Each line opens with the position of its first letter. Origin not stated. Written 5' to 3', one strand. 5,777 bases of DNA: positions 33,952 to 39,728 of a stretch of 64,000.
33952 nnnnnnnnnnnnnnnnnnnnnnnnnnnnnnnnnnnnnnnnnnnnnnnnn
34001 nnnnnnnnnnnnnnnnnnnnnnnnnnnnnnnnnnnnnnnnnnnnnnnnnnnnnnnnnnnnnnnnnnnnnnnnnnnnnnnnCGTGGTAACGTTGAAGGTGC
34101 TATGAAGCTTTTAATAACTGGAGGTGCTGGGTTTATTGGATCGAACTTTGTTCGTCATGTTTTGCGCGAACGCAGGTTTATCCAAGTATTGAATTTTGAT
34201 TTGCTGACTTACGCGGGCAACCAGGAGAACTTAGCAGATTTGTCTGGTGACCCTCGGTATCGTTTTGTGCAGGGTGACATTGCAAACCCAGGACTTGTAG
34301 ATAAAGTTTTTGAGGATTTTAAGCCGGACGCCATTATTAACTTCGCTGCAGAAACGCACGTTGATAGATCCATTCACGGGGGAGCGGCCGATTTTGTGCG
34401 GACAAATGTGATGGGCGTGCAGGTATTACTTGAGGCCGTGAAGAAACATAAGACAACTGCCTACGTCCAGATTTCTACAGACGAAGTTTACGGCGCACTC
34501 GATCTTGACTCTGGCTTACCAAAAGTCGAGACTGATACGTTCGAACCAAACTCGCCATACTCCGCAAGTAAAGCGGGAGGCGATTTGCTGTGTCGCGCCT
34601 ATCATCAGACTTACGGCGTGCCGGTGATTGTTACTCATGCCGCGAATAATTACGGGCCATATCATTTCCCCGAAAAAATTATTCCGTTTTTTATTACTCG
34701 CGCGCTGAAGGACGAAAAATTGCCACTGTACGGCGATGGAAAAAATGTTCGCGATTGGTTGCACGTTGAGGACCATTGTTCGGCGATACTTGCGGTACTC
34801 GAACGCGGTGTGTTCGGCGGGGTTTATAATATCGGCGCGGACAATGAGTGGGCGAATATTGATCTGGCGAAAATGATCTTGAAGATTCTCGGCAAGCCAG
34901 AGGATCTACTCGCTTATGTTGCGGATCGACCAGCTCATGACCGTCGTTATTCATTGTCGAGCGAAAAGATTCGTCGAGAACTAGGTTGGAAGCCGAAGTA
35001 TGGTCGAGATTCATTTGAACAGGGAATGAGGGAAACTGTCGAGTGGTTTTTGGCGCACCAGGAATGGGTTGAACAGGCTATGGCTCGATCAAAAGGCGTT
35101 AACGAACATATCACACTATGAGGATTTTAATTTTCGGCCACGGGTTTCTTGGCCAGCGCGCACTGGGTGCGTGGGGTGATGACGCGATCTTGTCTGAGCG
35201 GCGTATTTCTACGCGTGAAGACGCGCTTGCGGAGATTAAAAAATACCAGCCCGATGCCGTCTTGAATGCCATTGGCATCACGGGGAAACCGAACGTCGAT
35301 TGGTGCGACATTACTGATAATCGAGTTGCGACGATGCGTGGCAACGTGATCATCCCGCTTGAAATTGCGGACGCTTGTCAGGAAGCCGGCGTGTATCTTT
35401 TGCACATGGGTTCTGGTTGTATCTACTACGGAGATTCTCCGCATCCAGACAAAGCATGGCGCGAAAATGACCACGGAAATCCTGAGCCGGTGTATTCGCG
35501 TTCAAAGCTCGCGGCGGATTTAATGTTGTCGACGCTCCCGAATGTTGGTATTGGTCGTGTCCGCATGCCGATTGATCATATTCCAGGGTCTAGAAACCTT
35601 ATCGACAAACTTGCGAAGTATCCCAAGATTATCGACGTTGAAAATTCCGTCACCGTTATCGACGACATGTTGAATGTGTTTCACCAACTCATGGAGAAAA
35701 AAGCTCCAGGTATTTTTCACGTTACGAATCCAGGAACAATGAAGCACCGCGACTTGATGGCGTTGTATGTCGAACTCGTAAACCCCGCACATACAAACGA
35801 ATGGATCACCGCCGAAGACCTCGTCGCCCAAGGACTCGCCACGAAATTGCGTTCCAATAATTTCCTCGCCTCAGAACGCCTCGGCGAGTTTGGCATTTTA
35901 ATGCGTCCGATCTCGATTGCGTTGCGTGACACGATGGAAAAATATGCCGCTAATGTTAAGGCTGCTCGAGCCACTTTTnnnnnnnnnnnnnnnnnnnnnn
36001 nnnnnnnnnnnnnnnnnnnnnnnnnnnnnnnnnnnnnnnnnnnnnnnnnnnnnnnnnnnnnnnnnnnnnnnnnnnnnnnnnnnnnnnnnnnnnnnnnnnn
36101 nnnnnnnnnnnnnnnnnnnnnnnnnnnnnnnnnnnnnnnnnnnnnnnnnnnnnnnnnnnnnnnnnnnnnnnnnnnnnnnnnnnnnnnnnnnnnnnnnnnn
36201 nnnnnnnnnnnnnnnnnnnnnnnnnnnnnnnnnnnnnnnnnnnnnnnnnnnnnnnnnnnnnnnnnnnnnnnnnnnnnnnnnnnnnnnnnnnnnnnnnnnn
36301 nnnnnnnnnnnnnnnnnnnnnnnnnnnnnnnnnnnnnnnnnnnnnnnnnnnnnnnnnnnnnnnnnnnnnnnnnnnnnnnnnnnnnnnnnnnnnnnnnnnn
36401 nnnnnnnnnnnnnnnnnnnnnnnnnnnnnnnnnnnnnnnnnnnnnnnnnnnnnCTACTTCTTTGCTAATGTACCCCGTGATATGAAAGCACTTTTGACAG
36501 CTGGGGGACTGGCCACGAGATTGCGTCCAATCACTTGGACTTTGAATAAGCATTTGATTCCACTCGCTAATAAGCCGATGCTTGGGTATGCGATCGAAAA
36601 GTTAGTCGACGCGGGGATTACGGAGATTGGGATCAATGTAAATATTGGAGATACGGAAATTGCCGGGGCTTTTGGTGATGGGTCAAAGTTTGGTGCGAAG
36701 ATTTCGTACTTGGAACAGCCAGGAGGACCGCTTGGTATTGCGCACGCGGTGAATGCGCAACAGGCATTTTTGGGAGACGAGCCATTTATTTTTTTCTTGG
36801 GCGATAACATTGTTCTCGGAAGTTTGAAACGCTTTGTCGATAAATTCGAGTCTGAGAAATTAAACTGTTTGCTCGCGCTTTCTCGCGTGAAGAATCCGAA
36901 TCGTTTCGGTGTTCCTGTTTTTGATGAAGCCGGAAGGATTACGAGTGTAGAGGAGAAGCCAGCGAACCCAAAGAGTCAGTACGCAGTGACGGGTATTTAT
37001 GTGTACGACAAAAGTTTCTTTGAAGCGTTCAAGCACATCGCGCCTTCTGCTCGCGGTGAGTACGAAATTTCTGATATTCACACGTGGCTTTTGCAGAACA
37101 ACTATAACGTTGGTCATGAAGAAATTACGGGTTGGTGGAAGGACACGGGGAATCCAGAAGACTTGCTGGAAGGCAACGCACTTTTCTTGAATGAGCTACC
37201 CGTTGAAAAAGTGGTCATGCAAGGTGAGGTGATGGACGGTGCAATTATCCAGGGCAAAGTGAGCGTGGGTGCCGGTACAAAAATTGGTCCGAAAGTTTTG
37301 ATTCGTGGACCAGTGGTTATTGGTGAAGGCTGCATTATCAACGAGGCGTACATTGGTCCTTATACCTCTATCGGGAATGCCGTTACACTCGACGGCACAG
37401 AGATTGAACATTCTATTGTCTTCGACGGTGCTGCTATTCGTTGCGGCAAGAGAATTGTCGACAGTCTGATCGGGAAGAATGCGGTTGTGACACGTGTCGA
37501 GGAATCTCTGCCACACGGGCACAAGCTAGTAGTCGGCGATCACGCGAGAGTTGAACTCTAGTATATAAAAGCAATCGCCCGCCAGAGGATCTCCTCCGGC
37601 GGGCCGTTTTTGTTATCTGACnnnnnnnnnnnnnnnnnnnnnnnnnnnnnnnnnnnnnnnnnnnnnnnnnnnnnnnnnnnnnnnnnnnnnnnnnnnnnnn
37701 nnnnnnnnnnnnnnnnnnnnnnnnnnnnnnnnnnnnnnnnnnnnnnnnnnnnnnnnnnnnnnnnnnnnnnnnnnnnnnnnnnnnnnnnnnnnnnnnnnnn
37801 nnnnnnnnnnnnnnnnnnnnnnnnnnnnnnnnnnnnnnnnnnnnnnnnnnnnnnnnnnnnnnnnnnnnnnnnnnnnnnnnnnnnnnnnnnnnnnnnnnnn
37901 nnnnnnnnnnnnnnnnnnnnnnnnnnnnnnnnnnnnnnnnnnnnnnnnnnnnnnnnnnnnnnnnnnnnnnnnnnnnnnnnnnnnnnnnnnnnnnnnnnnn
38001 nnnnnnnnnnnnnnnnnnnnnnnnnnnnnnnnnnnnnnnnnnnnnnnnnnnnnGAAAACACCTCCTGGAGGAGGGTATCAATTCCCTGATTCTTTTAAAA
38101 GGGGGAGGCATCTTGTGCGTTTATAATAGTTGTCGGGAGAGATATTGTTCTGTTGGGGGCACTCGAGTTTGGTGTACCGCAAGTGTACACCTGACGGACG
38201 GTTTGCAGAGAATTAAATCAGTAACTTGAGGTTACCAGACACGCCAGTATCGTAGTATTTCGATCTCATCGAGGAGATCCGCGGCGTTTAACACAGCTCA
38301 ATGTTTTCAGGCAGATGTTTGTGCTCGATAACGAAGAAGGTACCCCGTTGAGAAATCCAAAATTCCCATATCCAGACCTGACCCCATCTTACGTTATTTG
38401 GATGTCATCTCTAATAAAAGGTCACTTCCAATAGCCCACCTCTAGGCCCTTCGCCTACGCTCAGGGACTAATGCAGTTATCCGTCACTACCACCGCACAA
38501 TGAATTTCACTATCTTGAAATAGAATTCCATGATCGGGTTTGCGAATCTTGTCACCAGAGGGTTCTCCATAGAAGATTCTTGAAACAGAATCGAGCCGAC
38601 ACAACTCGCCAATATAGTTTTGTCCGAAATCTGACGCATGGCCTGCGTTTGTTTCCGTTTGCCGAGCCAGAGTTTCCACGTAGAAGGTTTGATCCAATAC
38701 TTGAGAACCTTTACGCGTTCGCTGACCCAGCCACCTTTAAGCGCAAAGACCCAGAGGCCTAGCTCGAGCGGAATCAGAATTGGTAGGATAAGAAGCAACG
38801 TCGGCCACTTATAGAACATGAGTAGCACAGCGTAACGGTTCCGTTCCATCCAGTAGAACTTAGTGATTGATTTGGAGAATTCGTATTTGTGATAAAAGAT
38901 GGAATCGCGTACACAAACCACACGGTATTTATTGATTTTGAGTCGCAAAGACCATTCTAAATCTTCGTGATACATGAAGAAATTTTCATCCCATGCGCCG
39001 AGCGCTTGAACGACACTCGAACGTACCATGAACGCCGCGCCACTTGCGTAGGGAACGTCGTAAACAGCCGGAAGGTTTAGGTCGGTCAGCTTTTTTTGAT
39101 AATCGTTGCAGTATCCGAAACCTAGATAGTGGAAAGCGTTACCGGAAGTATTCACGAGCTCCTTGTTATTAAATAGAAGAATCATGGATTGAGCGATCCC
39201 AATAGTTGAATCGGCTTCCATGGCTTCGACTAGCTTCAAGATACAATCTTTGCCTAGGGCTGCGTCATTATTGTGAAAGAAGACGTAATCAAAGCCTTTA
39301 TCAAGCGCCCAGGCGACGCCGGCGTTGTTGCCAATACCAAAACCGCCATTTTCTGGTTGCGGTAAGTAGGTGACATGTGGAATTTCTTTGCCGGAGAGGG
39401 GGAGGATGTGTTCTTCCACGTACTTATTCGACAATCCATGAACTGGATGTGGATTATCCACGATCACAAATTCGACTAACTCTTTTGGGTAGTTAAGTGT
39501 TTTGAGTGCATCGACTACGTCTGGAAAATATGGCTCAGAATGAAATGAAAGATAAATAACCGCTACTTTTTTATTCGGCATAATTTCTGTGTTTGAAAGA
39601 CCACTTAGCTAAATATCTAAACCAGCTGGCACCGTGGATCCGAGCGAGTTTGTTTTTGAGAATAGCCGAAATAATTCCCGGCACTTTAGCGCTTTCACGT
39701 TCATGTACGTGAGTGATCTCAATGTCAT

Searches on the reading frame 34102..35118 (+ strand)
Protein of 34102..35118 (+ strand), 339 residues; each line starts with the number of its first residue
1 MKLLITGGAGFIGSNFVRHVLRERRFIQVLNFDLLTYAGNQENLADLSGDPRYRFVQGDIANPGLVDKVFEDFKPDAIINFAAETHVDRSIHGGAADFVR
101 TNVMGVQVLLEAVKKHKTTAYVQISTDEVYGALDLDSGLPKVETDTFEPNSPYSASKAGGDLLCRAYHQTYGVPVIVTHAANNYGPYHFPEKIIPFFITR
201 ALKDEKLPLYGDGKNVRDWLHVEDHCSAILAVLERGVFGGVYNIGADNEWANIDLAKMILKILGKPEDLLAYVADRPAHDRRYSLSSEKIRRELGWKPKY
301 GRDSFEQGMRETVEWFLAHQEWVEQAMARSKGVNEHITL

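Call 17: search_protein_families(library=pfam, proteins=[window:34102-35118:+], max_evalue=0.00001)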
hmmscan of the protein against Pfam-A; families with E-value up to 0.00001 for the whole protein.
window:34102-35118:+ (339 aa): 6 families
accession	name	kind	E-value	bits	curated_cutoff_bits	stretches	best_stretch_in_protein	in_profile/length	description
PF16363.11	GDP_Man_Dehyd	-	4e-75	253.8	27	1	4-311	1-331/332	GDP-mannose 4,6 dehydratase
PF01370.27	Epimerase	-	3.3e-64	217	20.9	1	4-245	2-240/240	NAD dependent epimerase/dehydratase family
PF04321.23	RmlD_sub_bind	-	2.7e-18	66.5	27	1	1-299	1-272/287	RmlD substrate binding domain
PF02719.21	Polysacc_synt_2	-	3.9e-16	59.5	20.2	1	3-264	1-248/293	Polysaccharide biosynthesis protein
PF01073.25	3Beta_HSD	-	5.5e-13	49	22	1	4-228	1-224/280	3-beta hydroxysteroid dehydrogenase/isomerase family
PF07993.18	NAD_binding_4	-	9.7e-12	45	20.1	1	5-178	1-202/258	Male sterility protein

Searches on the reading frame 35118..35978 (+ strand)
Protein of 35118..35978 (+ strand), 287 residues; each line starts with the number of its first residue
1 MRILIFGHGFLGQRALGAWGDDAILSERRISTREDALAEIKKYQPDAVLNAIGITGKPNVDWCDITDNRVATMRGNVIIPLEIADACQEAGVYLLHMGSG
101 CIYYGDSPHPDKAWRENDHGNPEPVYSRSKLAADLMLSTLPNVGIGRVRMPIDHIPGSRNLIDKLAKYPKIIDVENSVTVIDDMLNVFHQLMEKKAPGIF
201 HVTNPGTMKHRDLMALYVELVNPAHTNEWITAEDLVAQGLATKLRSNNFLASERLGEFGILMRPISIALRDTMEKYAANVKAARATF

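Call 75: search_protein_families(library=pfam, proteins=[window:35118-35978:+], max_evalue=0.00001)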
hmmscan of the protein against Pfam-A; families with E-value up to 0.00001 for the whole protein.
window:35118-35978:+ (287 aa): 2 families
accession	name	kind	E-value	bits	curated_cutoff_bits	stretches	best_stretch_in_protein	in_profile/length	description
PF01370.27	Epimerase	-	2e-11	44.2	20.9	1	32-137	51-153/240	NAD dependent epimerase/dehydratase family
PF04321.23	RmlD_sub_bind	-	5.5e-11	42.5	27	1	30-210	37-220/287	RmlD substrate binding domain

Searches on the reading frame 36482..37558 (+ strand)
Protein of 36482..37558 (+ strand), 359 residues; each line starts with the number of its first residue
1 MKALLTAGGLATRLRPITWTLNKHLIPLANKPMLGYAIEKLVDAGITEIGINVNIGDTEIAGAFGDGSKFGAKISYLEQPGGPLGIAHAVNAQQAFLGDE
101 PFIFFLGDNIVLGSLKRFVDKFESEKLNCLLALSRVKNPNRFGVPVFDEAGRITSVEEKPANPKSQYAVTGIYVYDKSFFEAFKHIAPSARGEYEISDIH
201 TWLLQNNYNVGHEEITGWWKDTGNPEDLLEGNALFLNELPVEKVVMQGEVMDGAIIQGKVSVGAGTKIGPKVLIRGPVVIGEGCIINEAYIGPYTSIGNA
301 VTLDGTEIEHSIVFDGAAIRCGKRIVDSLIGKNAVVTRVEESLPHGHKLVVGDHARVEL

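Call 17: search_protein_families(library=pfam, proteins=[window:36482-37558:+], max_evalue=0.00001)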
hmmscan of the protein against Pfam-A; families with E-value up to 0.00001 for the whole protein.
window:36482-37558:+ (359 aa): 4 families
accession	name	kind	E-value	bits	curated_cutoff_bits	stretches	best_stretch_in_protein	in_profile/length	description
PF00483.29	NTP_transferase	-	1.5e-48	166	21.2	1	2-234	1-241/245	Nucleotidyl transferase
PF25084.1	LbH_EIF2B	-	1.2e-07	32.1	54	1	258-338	8-83/105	EIF2B subunit epsilon LbH domain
PF00132.30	Hexapep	-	1.4e-07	31.4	27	0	260-286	2-28/36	Bacterial transferase hexapeptide (six repeats)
PF12804.13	NTP_transf_3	-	2.1e-06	28.4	27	1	4-125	2-114/160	MobA-like NTP transferase domain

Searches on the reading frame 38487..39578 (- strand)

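Call 75: search_protein_families(library=pfam, proteins=[window:38487-39578:-], max_evalue=0.00001)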
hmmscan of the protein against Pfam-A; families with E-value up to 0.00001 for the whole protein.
window:38487-39578:- (363 aa): 3 families
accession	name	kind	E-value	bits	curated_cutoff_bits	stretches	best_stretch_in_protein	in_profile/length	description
PF13632.12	Glyco_trans_2_3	-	2.3e-11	44.3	27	1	98-269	1-172/198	Glycosyl transferase family group 2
PF00535.33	Glycos_transf_2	-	3.7e-10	40.4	23.3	1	11-145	6-128/168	Glycosyl transferase family 2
PF13641.12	Glyco_tranf_2_3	-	3e-09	37.7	27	1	5-237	3-216/230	Glycosyltransferase like family 2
